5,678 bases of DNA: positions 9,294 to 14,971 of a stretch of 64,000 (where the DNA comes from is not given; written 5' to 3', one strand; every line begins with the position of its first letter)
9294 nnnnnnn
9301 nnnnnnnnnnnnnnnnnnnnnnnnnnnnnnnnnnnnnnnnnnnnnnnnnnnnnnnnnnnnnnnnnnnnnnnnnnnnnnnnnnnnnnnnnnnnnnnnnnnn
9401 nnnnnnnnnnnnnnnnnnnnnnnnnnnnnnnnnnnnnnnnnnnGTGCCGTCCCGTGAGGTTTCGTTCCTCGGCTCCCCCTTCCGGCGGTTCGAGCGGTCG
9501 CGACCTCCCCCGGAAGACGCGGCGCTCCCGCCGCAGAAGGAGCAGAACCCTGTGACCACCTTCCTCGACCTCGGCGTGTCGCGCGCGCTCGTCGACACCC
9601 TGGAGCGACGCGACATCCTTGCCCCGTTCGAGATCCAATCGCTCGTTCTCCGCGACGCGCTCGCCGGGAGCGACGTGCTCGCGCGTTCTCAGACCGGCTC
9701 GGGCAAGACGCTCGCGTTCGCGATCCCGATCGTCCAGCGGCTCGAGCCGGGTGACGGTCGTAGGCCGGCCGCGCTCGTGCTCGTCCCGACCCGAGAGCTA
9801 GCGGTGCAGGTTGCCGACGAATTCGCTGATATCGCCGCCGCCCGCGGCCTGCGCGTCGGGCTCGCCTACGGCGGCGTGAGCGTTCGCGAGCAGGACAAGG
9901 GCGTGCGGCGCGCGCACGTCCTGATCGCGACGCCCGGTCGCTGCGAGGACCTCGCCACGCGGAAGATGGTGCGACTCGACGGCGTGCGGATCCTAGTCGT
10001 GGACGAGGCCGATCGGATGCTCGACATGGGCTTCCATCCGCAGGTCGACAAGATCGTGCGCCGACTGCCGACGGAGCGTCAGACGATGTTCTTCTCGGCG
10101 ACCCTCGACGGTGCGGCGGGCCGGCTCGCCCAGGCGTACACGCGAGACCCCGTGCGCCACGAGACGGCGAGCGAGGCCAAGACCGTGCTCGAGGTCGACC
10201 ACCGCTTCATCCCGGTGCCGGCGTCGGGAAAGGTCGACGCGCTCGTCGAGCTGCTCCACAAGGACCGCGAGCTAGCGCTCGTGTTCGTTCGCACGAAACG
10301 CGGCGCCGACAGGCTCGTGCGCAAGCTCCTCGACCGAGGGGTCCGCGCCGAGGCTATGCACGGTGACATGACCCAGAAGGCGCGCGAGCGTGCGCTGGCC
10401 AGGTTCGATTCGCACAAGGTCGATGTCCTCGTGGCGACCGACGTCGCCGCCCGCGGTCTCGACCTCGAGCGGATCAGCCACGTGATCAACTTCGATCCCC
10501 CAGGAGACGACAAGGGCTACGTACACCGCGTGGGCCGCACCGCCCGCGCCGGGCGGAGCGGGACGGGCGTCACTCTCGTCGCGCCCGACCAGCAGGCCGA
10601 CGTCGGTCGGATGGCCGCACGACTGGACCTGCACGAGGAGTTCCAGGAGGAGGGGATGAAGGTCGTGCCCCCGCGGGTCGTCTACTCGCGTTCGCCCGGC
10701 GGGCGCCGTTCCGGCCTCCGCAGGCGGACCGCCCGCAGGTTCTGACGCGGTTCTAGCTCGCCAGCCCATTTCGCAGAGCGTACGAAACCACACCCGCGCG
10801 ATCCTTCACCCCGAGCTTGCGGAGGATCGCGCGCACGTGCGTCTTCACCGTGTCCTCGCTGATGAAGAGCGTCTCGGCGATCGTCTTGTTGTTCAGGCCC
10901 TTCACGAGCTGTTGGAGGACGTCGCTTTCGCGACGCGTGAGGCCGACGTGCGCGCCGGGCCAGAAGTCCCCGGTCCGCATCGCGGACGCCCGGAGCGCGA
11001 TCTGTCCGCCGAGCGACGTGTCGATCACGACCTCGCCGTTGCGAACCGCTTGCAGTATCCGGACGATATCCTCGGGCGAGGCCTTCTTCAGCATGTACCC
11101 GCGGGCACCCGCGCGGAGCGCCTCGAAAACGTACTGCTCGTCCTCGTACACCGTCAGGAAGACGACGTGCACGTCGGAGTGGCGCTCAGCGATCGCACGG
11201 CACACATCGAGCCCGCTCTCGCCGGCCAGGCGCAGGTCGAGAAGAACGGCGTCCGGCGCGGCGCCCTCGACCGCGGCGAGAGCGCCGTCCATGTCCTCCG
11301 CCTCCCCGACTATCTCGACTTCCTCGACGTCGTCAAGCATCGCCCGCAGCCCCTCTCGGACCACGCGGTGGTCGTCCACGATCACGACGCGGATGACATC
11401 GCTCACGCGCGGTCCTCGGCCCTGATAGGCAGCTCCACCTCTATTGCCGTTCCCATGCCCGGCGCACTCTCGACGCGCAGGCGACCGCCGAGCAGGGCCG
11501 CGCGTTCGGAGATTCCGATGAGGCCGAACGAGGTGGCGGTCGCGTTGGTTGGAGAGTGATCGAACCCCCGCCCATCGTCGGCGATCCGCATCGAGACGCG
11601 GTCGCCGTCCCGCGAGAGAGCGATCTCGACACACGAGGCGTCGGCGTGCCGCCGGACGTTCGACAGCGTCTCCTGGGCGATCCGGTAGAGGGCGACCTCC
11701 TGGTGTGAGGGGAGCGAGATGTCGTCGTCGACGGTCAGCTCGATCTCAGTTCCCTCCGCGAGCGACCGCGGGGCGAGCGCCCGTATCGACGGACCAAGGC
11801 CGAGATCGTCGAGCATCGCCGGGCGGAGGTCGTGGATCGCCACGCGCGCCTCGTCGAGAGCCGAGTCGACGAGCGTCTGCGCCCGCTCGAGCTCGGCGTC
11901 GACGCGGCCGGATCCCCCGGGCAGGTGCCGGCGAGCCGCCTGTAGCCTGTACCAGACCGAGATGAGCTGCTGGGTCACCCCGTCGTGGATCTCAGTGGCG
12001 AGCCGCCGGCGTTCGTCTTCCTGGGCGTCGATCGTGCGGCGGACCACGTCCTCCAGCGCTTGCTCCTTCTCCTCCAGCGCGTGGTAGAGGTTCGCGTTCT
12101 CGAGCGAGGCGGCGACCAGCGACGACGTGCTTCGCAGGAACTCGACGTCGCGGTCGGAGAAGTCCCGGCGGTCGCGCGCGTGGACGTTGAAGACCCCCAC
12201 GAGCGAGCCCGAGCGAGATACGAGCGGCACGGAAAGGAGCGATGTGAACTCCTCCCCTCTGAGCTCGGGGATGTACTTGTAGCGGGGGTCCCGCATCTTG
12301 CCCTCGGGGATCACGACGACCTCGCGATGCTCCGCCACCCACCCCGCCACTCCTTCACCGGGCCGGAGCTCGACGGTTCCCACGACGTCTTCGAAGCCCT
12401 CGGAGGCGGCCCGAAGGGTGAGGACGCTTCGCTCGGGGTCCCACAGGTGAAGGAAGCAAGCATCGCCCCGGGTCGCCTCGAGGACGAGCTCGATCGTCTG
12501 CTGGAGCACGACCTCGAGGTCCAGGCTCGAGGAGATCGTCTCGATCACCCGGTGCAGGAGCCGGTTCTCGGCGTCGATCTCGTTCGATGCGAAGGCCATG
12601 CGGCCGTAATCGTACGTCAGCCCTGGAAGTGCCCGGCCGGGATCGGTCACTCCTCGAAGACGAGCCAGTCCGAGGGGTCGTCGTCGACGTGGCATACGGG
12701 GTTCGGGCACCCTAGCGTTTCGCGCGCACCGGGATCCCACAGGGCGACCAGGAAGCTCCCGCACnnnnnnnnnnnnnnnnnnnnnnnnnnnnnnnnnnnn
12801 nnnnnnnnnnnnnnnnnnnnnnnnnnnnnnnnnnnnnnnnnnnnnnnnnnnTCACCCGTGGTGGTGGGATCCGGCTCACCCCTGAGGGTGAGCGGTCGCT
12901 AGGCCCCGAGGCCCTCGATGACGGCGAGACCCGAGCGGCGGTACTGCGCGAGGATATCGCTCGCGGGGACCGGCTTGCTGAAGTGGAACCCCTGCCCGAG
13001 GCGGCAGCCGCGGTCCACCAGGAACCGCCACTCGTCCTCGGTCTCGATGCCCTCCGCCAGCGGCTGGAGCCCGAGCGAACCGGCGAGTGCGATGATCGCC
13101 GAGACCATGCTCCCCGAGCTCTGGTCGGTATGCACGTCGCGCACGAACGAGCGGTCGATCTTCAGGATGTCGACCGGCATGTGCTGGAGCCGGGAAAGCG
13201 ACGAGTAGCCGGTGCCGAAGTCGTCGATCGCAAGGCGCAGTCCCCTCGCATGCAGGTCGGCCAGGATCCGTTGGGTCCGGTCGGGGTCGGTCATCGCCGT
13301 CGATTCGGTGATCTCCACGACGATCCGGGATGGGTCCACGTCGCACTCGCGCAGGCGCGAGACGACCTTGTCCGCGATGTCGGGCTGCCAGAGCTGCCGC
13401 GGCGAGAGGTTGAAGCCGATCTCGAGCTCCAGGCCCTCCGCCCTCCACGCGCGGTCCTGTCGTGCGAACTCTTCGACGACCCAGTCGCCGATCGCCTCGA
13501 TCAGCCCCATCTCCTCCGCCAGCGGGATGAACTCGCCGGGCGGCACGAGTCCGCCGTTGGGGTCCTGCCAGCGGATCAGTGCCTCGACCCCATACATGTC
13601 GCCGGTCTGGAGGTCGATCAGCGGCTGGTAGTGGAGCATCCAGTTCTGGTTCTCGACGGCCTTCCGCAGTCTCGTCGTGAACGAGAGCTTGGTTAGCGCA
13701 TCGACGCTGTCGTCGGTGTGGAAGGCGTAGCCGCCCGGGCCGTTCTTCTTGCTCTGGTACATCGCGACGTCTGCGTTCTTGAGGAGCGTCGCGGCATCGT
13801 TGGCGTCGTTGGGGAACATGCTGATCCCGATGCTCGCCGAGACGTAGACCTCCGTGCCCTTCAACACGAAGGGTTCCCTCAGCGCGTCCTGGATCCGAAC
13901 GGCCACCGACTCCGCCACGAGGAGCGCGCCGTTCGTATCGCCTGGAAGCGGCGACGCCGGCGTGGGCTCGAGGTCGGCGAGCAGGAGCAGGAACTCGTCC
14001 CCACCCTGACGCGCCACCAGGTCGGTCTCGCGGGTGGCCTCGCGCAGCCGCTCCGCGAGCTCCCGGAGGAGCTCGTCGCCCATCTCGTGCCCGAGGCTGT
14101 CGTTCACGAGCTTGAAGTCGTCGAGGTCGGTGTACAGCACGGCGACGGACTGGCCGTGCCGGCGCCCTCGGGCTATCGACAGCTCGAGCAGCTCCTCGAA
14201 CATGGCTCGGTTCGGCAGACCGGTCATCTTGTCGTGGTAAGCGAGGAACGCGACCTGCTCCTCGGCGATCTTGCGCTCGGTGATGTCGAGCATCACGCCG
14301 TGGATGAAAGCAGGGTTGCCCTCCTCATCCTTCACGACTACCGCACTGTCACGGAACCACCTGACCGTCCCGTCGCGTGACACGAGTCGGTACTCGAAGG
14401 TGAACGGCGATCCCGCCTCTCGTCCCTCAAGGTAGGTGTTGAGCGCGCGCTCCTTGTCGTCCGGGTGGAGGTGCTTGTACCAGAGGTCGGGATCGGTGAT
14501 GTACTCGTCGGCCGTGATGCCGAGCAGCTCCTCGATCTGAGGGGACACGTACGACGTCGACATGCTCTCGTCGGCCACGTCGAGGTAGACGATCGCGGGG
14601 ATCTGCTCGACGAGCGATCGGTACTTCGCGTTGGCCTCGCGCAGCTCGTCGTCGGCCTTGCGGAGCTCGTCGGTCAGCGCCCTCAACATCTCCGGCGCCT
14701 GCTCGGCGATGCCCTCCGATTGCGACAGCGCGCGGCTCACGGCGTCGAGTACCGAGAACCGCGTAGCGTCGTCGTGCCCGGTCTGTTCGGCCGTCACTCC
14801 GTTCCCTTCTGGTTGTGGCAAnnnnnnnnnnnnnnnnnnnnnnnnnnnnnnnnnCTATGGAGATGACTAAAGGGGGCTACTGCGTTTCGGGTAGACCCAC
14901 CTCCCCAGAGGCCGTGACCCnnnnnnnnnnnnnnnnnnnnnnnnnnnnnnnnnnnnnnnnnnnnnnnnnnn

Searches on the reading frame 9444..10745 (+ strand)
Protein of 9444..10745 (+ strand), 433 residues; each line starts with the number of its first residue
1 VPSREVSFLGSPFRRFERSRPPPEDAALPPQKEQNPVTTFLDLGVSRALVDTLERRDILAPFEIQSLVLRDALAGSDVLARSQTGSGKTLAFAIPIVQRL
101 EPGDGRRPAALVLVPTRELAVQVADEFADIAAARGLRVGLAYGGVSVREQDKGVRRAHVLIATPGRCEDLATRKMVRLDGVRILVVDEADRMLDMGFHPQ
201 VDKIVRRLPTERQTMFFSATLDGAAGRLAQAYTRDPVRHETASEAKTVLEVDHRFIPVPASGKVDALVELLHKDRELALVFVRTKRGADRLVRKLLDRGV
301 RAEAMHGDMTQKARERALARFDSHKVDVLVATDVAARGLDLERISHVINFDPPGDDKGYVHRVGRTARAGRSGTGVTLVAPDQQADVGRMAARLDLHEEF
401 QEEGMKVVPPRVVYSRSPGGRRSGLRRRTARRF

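Call 46: search_protein_families(library=pfam, proteins=[window:9444-10745:+], max_evalue=0.0001)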
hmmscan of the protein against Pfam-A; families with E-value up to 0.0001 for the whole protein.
window:9444-10745:+ (433 aa): 3 families
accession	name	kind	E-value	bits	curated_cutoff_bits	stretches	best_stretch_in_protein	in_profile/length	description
PF00270.35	DEAD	-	6.3e-48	163.1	26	1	63-222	2-161/167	DEAD/DEAH box helicase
PF00271.37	Helicase_C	-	3.4e-32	111.4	23.5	1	263-370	2-110/110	Helicase conserved C-terminal domain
PF04851.21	ResIII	-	3.5e-06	27.4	22.5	1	78-221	26-162/164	Type III restriction enzyme, res subunit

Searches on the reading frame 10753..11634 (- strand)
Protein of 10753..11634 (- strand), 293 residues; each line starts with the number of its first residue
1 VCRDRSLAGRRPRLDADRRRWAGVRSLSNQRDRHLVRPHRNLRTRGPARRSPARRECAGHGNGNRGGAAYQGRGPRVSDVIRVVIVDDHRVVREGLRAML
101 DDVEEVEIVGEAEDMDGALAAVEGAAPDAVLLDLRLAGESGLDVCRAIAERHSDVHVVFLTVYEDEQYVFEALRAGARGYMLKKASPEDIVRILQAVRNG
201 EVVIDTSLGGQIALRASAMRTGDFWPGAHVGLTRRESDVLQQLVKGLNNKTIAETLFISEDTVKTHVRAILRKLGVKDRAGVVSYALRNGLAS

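Call 46: search_protein_families(library=pfam, proteins=[window:10753-11634:-], max_evalue=0.0001)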
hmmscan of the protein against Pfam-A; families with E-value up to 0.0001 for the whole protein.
window:10753-11634:- (293 aa): 2 families
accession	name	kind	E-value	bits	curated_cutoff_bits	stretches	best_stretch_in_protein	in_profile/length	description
PF00072.30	Response_reg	-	4.4e-26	91.7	30.2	1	83-194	1-110/111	Response regulator receiver domain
PF00196.25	GerE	-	1.7e-20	72.8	23.5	1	232-286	3-57/57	Bacterial regulatory proteins, luxR family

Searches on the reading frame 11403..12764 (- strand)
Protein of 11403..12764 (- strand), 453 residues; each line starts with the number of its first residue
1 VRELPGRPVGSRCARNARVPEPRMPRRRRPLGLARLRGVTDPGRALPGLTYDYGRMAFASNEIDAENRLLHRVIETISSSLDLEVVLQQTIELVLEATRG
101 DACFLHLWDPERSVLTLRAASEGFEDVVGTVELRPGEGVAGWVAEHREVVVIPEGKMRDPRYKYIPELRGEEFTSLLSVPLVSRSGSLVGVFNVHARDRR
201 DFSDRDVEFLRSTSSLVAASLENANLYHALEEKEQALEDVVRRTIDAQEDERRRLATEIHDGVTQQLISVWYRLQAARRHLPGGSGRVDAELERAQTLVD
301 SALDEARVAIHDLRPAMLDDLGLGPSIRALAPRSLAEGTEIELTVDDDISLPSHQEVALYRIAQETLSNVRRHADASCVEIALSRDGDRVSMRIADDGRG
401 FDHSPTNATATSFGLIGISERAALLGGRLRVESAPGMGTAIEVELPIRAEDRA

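Call 46: search_protein_families(library=pfam, proteins=[window:11403-12764:-], max_evalue=0.0001)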
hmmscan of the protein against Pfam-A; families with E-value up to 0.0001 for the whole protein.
window:11403-12764:- (453 aa): 5 families
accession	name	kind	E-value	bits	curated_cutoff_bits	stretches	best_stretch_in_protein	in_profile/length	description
PF13185.12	GAF_2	-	1.8e-20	74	28.6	1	81-222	2-136/136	GAF domain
PF01590.32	GAF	-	1.9e-19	70.9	22.4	1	82-221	1-133/133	GAF domain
PF13492.12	GAF_3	-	1.2e-16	61.7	27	1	82-223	1-129/129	GAF domain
PF07730.19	HisKA_3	-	3.7e-14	53.5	24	1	251-316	1-66/68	Histidine kinase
PF02518.31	HATPase_c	-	1.3e-12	48.6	26.4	1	356-448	3-110/111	Histidine kinase-, DNA gyrase B-, and HSP90-like ATPase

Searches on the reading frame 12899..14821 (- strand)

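Call 14: search_protein_families(library=pfam, proteins=[window:12899-14821:-], max_evalue=0.00001)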
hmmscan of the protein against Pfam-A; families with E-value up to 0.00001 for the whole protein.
window:12899-14821:- (640 aa): 5 families
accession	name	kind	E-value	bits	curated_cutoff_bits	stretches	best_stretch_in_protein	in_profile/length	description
PF00563.25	EAL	-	4.8e-75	252.4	31.3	1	384-617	3-236/236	EAL domain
PF00990.26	GGDEF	-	5.8e-46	156.6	23.8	1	194-361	1-158/161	Diguanylate cyclase, GGDEF domain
PF08447.18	PAS_3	-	5.6e-23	81.5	25.6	1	91-177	3-89/89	PAS fold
PF00989.32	PAS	-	8e-07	29.5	22.6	1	66-180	2-113/113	PAS fold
PF13426.13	PAS_9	-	1.1e-06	29.3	27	1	83-182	8-103/103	PAS domain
